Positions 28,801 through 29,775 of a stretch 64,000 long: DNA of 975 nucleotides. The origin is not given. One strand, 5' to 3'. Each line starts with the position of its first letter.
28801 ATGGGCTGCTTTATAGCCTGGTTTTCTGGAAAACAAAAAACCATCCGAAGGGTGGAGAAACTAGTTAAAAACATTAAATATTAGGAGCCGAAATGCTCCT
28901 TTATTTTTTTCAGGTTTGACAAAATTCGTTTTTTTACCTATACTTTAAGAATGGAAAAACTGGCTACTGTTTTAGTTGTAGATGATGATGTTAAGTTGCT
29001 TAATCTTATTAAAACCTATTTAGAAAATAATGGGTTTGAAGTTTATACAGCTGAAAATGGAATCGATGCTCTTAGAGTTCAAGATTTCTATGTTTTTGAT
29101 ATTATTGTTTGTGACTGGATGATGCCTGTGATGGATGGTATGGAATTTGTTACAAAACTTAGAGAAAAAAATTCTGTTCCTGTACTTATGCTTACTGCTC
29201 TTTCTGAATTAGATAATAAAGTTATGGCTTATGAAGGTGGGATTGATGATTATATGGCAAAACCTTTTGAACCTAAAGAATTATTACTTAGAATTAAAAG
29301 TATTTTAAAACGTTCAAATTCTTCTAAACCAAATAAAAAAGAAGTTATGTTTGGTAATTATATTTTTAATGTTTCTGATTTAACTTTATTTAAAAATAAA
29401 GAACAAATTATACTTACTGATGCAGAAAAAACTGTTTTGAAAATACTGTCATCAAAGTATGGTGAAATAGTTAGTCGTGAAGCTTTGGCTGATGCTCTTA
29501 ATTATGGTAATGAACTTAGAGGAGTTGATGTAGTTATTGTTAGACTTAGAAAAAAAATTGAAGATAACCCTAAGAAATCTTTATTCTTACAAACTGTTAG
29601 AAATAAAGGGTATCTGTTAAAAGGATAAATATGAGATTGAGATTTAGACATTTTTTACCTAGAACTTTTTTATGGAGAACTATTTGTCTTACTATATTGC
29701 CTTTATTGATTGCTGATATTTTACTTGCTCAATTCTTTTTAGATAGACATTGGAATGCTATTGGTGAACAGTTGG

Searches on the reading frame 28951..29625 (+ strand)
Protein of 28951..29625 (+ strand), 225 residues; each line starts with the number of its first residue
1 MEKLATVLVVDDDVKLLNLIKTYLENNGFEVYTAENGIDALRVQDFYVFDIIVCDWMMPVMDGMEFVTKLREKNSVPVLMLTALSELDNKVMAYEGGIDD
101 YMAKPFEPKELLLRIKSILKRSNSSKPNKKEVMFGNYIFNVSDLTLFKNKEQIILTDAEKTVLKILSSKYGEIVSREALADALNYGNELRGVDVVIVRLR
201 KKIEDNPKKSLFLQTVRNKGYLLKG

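Call 67: search_protein_families(library=pfam, proteins=[window:28951-29625:+], max_evalue=0.001)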
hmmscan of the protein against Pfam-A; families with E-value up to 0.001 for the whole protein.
window:28951-29625:+ (225 aa): 2 families
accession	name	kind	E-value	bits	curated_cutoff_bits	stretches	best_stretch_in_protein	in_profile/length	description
PF00072.30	Response_reg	-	6e-29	100.9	30.2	1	7-115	1-110/111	Response regulator receiver domain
PF00486.34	Trans_reg_C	-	6.5e-15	55.4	26.2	1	151-223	2-77/77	Transcriptional regulatory protein, C terminal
